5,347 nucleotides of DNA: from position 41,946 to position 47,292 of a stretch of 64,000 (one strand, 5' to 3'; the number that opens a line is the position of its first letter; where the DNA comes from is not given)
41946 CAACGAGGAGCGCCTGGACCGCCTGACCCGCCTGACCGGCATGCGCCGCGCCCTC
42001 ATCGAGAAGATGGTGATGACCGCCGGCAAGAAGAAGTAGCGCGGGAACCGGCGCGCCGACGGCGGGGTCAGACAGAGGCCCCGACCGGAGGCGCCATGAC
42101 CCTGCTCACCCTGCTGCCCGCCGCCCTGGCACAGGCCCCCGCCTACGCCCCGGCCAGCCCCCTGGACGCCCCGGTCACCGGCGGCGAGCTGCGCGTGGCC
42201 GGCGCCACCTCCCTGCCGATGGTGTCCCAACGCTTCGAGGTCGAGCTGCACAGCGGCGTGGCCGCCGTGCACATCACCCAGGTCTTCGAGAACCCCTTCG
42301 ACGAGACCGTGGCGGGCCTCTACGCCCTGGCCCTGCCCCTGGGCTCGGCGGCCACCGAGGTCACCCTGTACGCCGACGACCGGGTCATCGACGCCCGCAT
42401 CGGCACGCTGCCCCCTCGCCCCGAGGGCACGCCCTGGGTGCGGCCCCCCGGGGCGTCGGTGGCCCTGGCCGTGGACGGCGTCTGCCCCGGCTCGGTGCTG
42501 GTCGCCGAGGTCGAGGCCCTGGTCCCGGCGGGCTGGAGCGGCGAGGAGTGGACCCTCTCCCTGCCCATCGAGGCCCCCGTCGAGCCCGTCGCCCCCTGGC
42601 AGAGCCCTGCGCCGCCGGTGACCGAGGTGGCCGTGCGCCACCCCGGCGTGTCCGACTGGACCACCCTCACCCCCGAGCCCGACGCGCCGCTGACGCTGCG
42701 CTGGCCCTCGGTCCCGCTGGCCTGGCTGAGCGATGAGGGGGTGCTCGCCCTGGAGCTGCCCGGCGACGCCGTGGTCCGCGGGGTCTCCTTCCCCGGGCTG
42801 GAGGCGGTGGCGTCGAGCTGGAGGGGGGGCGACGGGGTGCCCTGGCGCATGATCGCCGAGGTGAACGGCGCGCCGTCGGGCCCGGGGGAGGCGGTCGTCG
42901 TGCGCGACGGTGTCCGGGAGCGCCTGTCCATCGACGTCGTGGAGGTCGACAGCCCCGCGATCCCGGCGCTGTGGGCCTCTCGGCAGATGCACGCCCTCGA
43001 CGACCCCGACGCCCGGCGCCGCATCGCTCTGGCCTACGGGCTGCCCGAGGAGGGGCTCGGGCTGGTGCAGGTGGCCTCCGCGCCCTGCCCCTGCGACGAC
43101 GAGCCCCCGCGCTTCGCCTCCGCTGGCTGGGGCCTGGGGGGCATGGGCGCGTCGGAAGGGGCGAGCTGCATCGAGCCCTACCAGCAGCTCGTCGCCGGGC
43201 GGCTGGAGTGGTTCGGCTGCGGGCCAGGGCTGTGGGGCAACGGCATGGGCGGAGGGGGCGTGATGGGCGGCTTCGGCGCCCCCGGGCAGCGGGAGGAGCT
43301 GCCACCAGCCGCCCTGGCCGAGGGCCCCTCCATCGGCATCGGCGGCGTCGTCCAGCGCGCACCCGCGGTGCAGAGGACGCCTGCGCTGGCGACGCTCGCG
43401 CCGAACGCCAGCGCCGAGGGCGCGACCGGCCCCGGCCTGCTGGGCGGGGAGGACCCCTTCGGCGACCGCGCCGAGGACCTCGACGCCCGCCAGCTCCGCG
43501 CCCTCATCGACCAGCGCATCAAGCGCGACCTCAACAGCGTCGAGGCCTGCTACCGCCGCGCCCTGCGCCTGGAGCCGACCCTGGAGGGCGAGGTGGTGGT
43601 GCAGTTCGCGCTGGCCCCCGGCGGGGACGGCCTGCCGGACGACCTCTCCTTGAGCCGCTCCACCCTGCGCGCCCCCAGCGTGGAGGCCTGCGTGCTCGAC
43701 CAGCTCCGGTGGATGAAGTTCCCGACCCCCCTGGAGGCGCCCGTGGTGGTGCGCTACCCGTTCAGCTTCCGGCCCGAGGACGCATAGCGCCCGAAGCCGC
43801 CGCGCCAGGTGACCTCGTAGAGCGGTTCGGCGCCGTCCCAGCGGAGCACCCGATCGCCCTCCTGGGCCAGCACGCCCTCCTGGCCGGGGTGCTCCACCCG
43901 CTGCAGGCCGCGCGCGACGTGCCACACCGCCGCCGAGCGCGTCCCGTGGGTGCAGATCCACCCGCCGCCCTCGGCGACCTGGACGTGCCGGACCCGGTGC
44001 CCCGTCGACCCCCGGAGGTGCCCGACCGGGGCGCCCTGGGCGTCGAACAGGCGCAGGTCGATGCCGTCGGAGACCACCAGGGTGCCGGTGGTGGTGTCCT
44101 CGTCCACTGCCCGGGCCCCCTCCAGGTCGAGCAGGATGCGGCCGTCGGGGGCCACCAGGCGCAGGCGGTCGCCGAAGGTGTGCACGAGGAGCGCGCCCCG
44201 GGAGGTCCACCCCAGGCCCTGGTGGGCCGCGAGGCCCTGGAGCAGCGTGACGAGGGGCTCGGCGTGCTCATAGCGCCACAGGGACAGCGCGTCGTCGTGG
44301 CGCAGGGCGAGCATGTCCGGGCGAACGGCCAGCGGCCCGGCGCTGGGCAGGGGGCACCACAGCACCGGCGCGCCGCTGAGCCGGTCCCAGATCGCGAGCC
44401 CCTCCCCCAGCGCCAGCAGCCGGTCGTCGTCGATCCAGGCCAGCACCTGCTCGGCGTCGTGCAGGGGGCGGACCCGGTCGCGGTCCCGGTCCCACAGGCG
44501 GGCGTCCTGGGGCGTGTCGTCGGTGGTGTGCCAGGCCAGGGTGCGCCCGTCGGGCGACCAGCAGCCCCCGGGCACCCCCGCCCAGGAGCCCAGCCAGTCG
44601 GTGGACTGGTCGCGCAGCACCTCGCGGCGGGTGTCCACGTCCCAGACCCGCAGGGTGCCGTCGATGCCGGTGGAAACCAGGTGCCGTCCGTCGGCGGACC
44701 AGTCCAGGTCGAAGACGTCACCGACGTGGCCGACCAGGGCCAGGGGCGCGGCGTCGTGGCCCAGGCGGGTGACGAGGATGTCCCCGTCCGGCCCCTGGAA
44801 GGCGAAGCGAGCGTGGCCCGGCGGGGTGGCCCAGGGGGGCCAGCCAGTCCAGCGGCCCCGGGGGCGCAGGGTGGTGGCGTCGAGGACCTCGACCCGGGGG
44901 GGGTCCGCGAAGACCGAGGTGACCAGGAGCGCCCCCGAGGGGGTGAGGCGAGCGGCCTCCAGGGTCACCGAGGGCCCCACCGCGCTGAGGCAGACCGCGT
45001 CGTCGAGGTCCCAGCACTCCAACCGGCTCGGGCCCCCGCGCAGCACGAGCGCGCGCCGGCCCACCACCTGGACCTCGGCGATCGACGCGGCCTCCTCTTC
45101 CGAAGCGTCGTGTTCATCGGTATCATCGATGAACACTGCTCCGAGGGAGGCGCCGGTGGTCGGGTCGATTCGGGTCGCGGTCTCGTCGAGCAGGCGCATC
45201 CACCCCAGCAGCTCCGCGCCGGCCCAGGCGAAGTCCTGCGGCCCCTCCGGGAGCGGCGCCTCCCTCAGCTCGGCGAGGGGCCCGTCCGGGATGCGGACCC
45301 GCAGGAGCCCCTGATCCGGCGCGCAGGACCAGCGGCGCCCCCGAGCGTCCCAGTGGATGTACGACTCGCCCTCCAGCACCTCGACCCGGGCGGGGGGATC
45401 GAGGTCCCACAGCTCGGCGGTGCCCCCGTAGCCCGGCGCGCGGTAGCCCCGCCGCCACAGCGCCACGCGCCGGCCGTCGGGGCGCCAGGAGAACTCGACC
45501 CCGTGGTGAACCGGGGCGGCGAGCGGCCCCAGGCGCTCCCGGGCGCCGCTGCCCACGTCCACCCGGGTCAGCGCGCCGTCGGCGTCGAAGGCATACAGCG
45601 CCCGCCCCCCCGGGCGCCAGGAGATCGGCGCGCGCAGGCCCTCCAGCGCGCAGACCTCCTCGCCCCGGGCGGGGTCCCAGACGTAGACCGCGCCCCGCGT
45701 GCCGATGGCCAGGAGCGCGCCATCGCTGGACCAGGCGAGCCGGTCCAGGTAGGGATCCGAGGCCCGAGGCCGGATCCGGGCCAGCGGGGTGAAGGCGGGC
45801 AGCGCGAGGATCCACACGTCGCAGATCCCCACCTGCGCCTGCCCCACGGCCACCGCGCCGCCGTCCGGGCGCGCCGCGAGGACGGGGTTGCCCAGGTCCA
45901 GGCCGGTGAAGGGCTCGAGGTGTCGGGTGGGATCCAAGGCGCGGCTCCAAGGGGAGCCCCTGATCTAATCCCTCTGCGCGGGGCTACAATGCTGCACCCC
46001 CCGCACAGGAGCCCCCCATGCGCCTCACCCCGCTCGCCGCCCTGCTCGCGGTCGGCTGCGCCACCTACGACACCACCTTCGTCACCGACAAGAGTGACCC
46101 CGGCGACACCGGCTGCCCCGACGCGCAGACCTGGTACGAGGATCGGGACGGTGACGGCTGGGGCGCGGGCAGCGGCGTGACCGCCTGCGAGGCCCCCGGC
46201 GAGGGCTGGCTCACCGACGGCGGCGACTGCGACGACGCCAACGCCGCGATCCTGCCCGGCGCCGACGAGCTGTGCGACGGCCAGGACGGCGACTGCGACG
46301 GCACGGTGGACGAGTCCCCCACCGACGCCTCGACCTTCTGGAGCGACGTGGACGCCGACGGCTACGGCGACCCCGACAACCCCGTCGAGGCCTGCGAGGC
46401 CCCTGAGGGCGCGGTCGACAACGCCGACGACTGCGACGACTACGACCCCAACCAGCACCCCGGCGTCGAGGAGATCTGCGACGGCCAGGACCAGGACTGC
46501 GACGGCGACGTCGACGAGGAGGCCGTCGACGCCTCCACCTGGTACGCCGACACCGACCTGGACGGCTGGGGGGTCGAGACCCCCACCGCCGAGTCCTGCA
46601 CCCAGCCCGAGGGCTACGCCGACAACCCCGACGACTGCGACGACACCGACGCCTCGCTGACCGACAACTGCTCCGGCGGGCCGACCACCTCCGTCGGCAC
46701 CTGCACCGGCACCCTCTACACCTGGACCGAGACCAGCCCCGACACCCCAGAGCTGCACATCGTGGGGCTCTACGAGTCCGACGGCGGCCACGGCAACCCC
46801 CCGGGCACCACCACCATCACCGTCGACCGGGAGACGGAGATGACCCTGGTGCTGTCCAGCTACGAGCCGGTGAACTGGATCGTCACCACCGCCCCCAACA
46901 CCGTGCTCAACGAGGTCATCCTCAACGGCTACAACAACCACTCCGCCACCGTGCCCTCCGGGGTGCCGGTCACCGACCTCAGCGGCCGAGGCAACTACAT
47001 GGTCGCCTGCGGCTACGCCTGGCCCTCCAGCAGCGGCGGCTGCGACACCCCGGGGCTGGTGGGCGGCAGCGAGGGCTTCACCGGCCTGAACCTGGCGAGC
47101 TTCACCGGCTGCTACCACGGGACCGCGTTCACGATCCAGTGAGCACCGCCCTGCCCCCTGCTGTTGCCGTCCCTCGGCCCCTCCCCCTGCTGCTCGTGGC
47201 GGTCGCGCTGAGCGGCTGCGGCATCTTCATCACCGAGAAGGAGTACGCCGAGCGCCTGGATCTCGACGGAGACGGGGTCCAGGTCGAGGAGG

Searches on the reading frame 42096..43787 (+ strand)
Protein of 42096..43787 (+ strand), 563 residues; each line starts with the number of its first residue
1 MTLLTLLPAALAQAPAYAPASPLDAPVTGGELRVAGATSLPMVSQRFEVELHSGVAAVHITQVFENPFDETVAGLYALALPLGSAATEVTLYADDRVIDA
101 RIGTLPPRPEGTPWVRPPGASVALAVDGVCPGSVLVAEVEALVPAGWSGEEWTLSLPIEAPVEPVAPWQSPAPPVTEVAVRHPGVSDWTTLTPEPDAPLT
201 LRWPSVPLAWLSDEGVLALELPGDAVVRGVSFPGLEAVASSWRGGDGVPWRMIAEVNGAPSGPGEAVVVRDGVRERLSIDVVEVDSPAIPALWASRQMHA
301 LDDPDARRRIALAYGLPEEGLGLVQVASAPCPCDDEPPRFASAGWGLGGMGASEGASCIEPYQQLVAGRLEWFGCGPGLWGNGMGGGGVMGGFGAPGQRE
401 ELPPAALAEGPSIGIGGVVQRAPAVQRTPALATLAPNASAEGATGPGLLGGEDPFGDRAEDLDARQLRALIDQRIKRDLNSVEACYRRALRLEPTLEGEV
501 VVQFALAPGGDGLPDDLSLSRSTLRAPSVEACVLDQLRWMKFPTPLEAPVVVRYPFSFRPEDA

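Call 18: search_protein_families(library=pfam, proteins=[window:42096-43787:+], max_evalue=0.001)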
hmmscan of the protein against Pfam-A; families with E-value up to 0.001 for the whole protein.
window:42096-43787:+ (563 aa): 1 family
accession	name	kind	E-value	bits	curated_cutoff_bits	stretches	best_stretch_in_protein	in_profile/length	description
PF08487.16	VIT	-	1.6e-05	25.4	26.5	1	43-102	2-61/111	Vault protein inter-alpha-trypsin domain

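Call 77: search_protein_families(library=padloc, proteins=[window:42096-43787:+], max_evalue=0.001)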
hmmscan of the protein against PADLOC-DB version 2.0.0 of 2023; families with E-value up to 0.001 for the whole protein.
window:42096-43787:+ (563 aa): 0 families

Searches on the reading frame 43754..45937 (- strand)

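Call 3: search_protein_families(library=pfam, proteins=[window:43754-45937:-], max_evalue=0.01)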
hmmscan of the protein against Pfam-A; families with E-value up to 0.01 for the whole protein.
window:43754-45937:- (727 aa): 20 families
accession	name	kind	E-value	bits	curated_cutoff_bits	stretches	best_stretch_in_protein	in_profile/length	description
PF25174.1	Beta-prop_THOC3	-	1.6e-13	50.8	305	1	404-487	1-79/272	THOC3 beta-propeller domain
PF24807.1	WD40_CDC20-Fz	-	6.4e-11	42.5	200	1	400-440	130-170/292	CDC20/Fizzy WD40 domain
PF25173.1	Beta-prop_WDR3_1st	-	3.9e-10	40.1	154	1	380-440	88-148/184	WDR3 first beta-propeller domain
PF24105.1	Beta-prop_CAF1B_HIR1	-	2.2e-09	37.2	80.5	1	401-475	126-195/383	CAF1B/HIR1 beta-propeller domain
PF24817.1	WD40_WDHD1_1st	-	3.4e-09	36.7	109.9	1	384-443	107-166/291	WDHD1 first WD40 domain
PF00400.38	WD40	-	2.4e-08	34.6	27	1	401-433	7-39/39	WD domain, G-beta repeat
PF12894.13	ANAPC4_WD40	-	6e-08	33.3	22.9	0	384-439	16-72/91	Anaphase-promoting complex subunit 4 WD40 domain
PF23414.1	Beta-prop_EML_2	-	1.8e-07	31.2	90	0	401-444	120-163/266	Echinoderm microtubule-associated protein second beta-propeller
PF24814.1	WD40_Prp19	-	1.8e-06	27.7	320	0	399-475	85-158/281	Prp19 WD40 domain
PF25460.1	Beta-prop_Aladin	-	2.7e-06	27.2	171.1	1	396-474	145-216/340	Aladin seven-bladed propeller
PF25168.1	Beta-prop_WDR36-Utp21_2nd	-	4.9e-06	26.5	84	1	401-437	236-272/335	WDR36/Utp21 second beta-propeller domain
PF25047.1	Beta-prop_TEP1_2nd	-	6e-06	26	89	0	400-437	85-122/255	TEP-1 second beta-propeller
PF25391.1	WD40_Gbeta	-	8.2e-05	22.2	150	1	400-471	179-245/340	G protein beta WD-40 repeat protein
PF07676.18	PD40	-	0.00014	22.1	20.9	0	460-469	16-25/38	WD40-like Beta Propeller Repeat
PF25175.1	Beta-prop_WDR5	-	0.0011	18.7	250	0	401-437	48-84/296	WDR5 beta-propeller domain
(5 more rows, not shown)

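Call 77: search_protein_families(library=padloc, proteins=[window:43754-45937:-], max_evalue=0.001)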
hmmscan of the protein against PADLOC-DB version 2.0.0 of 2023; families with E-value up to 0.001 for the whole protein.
window:43754-45937:- (727 aa): 0 families

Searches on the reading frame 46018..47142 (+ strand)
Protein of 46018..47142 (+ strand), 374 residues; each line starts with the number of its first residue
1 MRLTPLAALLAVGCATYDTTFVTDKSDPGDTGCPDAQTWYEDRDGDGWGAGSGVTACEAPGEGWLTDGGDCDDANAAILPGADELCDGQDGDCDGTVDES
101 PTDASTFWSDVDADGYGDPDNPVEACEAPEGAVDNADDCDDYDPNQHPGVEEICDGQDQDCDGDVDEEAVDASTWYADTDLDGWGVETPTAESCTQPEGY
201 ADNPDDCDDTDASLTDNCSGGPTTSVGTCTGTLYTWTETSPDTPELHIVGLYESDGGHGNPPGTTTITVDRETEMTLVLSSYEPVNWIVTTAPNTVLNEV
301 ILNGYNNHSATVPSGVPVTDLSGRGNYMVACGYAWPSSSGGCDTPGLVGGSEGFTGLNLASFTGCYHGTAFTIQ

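Call 3: search_protein_families(library=pfam, proteins=[window:46018-47142:+], max_evalue=0.01)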
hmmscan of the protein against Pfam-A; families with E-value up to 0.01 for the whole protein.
window:46018-47142:+ (374 aa): 1 family
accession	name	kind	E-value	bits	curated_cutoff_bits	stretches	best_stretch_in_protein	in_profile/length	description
PF11617.13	Cu-binding_MopE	-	1.4e-18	67.2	27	2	138-167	1-30/30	Putative metal-binding motif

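Call 77: search_protein_families(library=padloc, proteins=[window:46018-47142:+], max_evalue=0.001)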
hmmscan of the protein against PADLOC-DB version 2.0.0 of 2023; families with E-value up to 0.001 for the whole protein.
window:46018-47142:+ (374 aa): 0 families
